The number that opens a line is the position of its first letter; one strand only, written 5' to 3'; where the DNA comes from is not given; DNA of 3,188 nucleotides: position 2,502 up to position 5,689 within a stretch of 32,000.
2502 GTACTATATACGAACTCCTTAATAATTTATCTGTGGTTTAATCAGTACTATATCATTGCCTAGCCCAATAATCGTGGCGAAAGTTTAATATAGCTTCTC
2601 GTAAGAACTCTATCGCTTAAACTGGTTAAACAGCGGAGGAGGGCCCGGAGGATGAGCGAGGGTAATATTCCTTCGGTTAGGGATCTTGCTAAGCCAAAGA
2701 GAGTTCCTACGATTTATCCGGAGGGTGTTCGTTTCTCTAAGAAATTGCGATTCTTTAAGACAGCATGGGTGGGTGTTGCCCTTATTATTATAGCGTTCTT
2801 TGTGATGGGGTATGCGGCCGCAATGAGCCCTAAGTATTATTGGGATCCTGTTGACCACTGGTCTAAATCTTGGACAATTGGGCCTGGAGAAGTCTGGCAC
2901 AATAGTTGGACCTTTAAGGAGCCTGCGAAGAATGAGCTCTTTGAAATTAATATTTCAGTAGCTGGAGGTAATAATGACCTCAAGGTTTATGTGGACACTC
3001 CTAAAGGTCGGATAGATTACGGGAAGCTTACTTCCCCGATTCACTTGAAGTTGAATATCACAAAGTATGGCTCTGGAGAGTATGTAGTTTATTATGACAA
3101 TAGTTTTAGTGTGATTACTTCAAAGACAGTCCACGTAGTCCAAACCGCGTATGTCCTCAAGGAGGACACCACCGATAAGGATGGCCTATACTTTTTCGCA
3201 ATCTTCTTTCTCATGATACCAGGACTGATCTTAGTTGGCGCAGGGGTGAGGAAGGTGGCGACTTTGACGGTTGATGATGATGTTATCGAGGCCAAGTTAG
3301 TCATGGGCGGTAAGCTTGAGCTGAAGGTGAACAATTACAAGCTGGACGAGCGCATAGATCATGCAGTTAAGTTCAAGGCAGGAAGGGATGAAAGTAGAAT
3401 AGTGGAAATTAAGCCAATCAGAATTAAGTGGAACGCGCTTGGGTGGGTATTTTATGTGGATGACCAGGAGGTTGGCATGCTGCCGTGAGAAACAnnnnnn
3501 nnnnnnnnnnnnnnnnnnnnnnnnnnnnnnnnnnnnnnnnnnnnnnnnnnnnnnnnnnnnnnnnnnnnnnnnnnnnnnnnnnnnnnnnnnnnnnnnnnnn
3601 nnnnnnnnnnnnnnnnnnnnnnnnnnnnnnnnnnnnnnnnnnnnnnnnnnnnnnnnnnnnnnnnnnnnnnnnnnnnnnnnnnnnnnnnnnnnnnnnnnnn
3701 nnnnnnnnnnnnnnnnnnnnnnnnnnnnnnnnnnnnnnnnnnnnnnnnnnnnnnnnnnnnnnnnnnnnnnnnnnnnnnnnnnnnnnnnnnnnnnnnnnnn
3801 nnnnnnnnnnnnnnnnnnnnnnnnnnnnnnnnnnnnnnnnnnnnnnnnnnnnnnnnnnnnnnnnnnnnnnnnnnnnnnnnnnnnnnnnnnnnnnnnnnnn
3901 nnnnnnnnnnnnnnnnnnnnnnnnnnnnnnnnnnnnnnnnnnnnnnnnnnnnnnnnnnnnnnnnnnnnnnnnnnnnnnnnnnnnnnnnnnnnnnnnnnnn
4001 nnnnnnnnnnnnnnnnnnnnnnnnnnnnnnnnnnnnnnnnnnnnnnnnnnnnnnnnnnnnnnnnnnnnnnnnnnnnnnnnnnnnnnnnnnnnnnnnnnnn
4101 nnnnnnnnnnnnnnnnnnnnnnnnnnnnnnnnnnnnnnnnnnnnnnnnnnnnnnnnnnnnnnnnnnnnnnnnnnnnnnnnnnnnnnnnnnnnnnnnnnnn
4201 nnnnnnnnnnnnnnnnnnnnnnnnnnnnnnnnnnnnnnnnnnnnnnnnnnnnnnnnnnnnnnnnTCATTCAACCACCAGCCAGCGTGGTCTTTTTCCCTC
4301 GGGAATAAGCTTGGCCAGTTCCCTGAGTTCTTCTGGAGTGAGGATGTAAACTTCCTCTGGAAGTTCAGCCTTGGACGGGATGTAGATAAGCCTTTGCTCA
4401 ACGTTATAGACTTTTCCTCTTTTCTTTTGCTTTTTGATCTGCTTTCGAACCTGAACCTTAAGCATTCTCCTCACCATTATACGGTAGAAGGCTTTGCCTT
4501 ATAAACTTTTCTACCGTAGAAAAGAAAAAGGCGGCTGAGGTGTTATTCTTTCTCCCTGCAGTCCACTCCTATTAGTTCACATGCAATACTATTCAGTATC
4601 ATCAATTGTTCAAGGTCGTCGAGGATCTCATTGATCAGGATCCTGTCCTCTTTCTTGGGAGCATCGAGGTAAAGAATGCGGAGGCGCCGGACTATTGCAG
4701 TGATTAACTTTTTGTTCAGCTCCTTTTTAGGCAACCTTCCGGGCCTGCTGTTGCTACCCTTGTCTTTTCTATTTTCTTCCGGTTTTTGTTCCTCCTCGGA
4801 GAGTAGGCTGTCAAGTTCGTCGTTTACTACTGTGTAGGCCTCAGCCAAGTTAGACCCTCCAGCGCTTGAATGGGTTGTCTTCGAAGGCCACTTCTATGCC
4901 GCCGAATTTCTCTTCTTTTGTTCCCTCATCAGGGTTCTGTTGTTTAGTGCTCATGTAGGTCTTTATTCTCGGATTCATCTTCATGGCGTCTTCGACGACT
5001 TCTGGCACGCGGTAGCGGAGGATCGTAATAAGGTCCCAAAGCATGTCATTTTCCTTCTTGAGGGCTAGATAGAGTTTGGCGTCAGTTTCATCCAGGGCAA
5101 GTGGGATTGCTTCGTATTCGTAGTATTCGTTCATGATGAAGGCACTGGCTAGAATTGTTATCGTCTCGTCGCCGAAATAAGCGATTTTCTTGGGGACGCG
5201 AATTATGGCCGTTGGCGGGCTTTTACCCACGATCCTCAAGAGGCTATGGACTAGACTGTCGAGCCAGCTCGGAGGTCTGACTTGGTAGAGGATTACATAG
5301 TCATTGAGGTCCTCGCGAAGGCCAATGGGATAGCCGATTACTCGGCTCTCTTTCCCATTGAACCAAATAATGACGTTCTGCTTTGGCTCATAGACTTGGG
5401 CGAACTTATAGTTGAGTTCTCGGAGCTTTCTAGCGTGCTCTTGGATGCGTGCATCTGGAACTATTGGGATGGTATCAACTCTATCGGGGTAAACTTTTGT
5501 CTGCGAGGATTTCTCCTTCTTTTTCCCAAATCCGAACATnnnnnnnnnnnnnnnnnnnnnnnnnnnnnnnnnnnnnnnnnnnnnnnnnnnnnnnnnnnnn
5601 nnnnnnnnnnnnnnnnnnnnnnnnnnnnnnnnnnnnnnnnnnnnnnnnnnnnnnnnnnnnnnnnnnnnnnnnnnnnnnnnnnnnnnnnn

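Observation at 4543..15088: Thirteen-gene envelope module: one HerA/FtsK/VirB4-class ATPase plus ten secreted or membrane proteins and no recognisable virion or T4SS parts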

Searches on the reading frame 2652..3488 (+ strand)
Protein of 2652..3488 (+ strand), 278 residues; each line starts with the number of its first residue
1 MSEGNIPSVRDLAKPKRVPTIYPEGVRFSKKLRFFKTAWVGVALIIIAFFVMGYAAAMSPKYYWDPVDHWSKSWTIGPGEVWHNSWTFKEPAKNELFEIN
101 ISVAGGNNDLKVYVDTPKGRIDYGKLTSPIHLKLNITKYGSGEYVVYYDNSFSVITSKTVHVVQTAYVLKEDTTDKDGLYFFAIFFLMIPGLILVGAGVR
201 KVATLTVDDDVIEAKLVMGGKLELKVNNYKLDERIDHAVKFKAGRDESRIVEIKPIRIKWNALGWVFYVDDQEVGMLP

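Call 6: search_protein_families(library=pfam, max_evalue=0.1, proteins=[window:2652-3488:+])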
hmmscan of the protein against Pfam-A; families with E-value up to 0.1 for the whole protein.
window:2652-3488:+ (278 aa): 1 family
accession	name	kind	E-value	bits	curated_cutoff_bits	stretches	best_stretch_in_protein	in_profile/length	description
PF01105.29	EMP24_GP25L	-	0.0033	17.9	25.9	1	90-162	17-93/182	emp24/gp25L/p24 family/GOLD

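Call 39: search_protein_families(library=phrogs, max_evalue=0.01, proteins=[window:2652-3488:+])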
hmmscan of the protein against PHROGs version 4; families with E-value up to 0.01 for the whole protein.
window:2652-3488:+ (278 aa): 0 families

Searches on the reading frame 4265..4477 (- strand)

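Call 6: search_protein_families(library=pfam, max_evalue=0.1, proteins=[window:4265-4477:-])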
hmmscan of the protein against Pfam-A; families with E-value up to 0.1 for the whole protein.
window:4265-4477:- (70 aa): 0 families

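Call 39: search_protein_families(library=phrogs, max_evalue=0.01, proteins=[window:4265-4477:-])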
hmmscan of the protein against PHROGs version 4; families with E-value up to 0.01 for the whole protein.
window:4265-4477:- (70 aa): 1 family
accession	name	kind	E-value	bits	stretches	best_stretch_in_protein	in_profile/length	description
phrog_18276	-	unknown function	0.006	17.6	1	5-38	1-32/124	-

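Call 77: search_protein_families(library=ncbifam, max_evalue=0.1, proteins=[window:4265-4477:-])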
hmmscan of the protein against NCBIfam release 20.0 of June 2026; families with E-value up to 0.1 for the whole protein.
window:4265-4477:- (70 aa): 0 families

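Call 78: search_protein_families(library=padloc, max_evalue=0.01, proteins=[window:4265-4477:-])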
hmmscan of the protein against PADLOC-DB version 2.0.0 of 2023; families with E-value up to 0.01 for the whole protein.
window:4265-4477:- (70 aa): 0 families

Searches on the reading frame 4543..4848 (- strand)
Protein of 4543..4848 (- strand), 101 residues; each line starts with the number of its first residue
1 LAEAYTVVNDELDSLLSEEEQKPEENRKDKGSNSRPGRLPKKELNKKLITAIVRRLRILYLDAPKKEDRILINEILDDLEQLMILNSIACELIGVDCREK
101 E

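Call 6: search_protein_families(library=pfam, max_evalue=0.1, proteins=[window:4543-4848:-])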
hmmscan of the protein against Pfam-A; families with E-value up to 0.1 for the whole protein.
window:4543-4848:- (101 aa): 0 families

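Call 39: search_protein_families(library=phrogs, max_evalue=0.01, proteins=[window:4543-4848:-])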
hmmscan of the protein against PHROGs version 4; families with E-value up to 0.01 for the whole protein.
window:4543-4848:- (101 aa): 0 families

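Call 77: search_protein_families(library=ncbifam, max_evalue=0.1, proteins=[window:4543-4848:-])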
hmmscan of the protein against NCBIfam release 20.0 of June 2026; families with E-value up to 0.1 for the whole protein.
window:4543-4848:- (101 aa): 0 families

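Call 78: search_protein_families(library=padloc, max_evalue=0.01, proteins=[window:4543-4848:-])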
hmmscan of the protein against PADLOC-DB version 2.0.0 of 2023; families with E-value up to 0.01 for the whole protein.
window:4543-4848:- (101 aa): 0 families

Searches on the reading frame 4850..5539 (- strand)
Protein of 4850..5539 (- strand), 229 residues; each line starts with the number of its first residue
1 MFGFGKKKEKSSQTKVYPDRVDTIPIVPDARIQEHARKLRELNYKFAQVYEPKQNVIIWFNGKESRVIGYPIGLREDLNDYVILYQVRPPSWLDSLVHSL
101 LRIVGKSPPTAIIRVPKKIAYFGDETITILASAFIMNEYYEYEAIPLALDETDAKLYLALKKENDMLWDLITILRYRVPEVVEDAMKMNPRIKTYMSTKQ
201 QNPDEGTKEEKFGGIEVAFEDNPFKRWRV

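Call 6: search_protein_families(library=pfam, max_evalue=0.1, proteins=[window:4850-5539:-])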
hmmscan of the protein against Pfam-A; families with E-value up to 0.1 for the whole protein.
window:4850-5539:- (229 aa): 0 families

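Call 39: search_protein_families(library=phrogs, max_evalue=0.01, proteins=[window:4850-5539:-])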
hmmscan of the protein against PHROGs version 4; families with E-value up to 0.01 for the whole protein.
window:4850-5539:- (229 aa): 0 families

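Call 42: find_homologous_proteins(query=window:4850-5539:-, max_evalue=0.001)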
Query window:4850-5539:- (229 aa): 11 proteins with E <= 0.001 among 254 candidates.
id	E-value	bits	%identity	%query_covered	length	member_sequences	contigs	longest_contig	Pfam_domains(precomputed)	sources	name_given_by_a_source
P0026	1.4e-140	484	92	100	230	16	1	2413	-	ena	-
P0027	3.7e-131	454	86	100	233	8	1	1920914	-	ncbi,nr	ncbi:hypothetical protein [Thermococcus guaymasensis]|nr:hypothetical protein [Thermococcus guaymase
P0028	8.4e-131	452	84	100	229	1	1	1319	-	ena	-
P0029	9.8e-130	449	84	100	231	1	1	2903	-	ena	-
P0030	2.0e-125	435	84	95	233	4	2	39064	-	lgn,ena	-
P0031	1.4e-119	416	77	100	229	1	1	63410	-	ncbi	-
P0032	7.2e-118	410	79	99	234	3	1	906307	-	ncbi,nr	ncbi:hypothetical protein E3E29_02475 [Thermococcus sp. Bubb.Bath]|nr:hypothetical protein [Thermoco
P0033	1.5e-99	350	75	91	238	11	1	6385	-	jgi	-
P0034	4.0e-97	342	75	91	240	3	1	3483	-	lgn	-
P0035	3.7e-96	339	75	91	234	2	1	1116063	-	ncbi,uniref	ncbi:hypothetical protein [Pyrococcus kukulkanii]|uniref:hypothetical protein n=1 Tax=Pyrococcus kuk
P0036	5.5e-36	142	42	83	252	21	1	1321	-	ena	-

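Call 56: find_homologous_proteins(query=A2, max_evalue=0.001)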
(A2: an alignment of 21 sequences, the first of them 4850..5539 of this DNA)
Query A2 (21 sequences) (229 aa, profile of the alignment): 24 proteins with E <= 0.001 among 7472 candidates.
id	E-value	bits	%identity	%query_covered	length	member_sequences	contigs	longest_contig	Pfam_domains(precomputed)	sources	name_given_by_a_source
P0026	1.1e-111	390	92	100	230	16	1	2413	-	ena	-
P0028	4.1e-110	385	84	100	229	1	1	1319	-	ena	-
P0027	8.5e-110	384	86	100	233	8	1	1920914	-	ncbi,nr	ncbi:hypothetical protein [Thermococcus guaymasensis]|nr:hypothetical protein [Thermococcus guaymase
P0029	2.0e-109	383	84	100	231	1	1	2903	-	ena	-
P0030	7.8e-108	377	84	95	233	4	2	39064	-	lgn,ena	-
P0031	5.1e-106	372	77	100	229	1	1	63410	-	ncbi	-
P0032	4.1e-105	369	79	99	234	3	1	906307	-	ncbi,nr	ncbi:hypothetical protein E3E29_02475 [Thermococcus sp. Bubb.Bath]|nr:hypothetical protein [Thermoco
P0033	6.9e-103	361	75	91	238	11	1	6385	-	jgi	-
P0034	4.1e-102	359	75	91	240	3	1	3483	-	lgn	-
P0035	1.2e-101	357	75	91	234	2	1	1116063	-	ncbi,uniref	ncbi:hypothetical protein [Pyrococcus kukulkanii]|uniref:hypothetical protein n=1 Tax=Pyrococcus kuk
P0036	6.7e-89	315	42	83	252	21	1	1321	-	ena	-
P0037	3.3e-64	235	26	91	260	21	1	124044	-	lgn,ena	-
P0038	3.9e-57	212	28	62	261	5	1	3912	-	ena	-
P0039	2.0e-50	190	29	66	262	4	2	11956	-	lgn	-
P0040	4.8e-44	169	32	70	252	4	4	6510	-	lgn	-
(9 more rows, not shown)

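Call 68: predict_structure(alignment_id=A6)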
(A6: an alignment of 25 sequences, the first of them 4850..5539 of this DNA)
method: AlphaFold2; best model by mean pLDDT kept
length: 229 residues; sequences in the alignment: 25
mean_pLDDT: 65.7   pTM: 0.51
mean pLDDT of the five models: 65.7, 64.5, 63.8, 62.4, 62.1
residues with pLDDT >= 90: 27; 70-90: 77; 50-70: 61; < 50: 64
segments of 3 or more residues with pLDDT < 50: 1-27, 43-45, 194-219, 225-229
pLDDT, mean of each block of 10 residues (from residue 1): 37 31 47 58 54 87 89 83 83 64 68 90 92 83 84 81 76 69 61 43 42 41 45
secondary structure, 60 per line:
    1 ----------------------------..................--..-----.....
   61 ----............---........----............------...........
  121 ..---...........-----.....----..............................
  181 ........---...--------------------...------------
elements in order: H29-46 E56-60 E65-76 E80-87 H92-103 E110-116 E120-122 E126-136 E142-146 H151-188 E192-194 E215-217

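Call 71: fold_search(model_id=the predicted structure, library=pdb)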
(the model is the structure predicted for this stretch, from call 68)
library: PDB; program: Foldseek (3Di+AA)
matches with E <= 10: 406; with E <= 0.001: 0
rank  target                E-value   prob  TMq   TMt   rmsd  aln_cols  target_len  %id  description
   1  3t6d_H                3.8e-02  0.97  0.23  0.21   4.2       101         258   14  Crystal Structure of the Reaction Centre from Blastochloris viridis strain DSM 133 (ATCC 19567) substrain-08 (released 2011-11-23)
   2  2dyi                  3.8e-02  0.96  0.21  0.28   5.0        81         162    7  Crystal structure of 16S ribosomal RNA processing protein RimM from Thermus thermophilus HB8 (released 2007-03-14)
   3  3g7f_H                5.5e-02  0.96  0.23  0.21   4.2       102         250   14  Crystal structure of Blastochloris viridis heterodimer mutant reaction center (released 2009-09-22)
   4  2wjm_H                6.6e-02  0.93  0.23  0.21   4.2       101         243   11  Lipidic sponge phase crystal structure of the photosynthetic reaction centre from Blastochloris viridis (low dose) (released 2009-09-22)
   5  1prc_H                7.5e-02  0.94  0.23  0.21   4.4       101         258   13  CRYSTALLOGRAPHIC REFINEMENT AT 2.3 ANGSTROMS RESOLUTION AND REFINED MODEL OF THE PHOTOSYNTHETIC REACTION CENTER FROM R (released 1989-01-09)
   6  2i5n_H                9.5e-02  0.93  0.23  0.22   4.2       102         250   14  1.96 A X-ray structure of photosynthetic reaction center from Rhodopseudomonas viridis:Crystals grown by microfluidic  (released 2006-09-19)
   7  2qgg                  1.5e-01  0.93  0.24  0.31   3.9        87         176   13  X-Ray structure of the protein Q6F7I0 from Acinetobacter calcoaceticus AmMS 248. Northeast Structural Genomics Consortiu (released 2007-07-17)
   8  3h9n                  1.5e-01  0.75  0.21  0.27   6.5        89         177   12  Crystal structure of the ribosome maturation factor rimm (hi0203) from h.influenzae. northeast structural genomics conso (released 2009-05-19)
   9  7q7q_HHH              1.6e-01  0.77  0.22  0.21   4.5       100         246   14  LIPIDIC CUBIC PHASE SERIAL FEMTOSECOND CRYSTALLOGRAPHY STRUCTURE OF A PHOTOSYNTHETIC REACTION CENTRE (released 2022-06-22)
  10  1jh0_H                1.7e-01  0.89  0.20  0.19   4.0        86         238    7  Photosynthetic Reaction Center Mutant With Glu L 205 Replaced to Leu (released 2001-09-05)
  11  7q7p_HHH              1.7e-01  0.57  0.23  0.21   8.9       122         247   12  LIPIDIC CUBIC PHASE SERIAL FEMTOSECOND CRYSTALLOGRAPHY STRUCTURE OF A PHOTOSYNTHETIC REACTION CENTRE (released 2022-06-22)
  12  7p17_H                2.1e-01  0.87  0.20  0.19   3.4        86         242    6  F(M197)H mutant structure of Photosynthetic Reaction Center From Rhodobacter Sphaeroides strain RV by fixed-target ser (released 2022-07-13)
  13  2wxz_A                2.1e-01  0.03  0.10  0.07  15.5       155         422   10  Crystal structure of rat angiotensinogen in C2 space group (released 2010-10-20)
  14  3i4d_H                2.2e-01  0.82  0.20  0.20   3.8        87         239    8  Photosynthetic reaction center from rhodobacter sphaeroides 2.4.1 (released 2010-12-01)
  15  3a1p_A                2.2e-01  0.69  0.22  0.29   5.4        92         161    6  Structure of Ribosome maturation protein RimM and Ribosomal protein S19 (released 2010-04-21)
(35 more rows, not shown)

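Call 77: search_protein_families(library=ncbifam, max_evalue=0.1, proteins=[window:4850-5539:-])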
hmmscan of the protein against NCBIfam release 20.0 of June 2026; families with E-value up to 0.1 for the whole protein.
window:4850-5539:- (229 aa): 0 families

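Call 78: search_protein_families(library=padloc, max_evalue=0.01, proteins=[window:4850-5539:-])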
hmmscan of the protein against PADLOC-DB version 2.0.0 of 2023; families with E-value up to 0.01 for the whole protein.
window:4850-5539:- (229 aa): 0 families
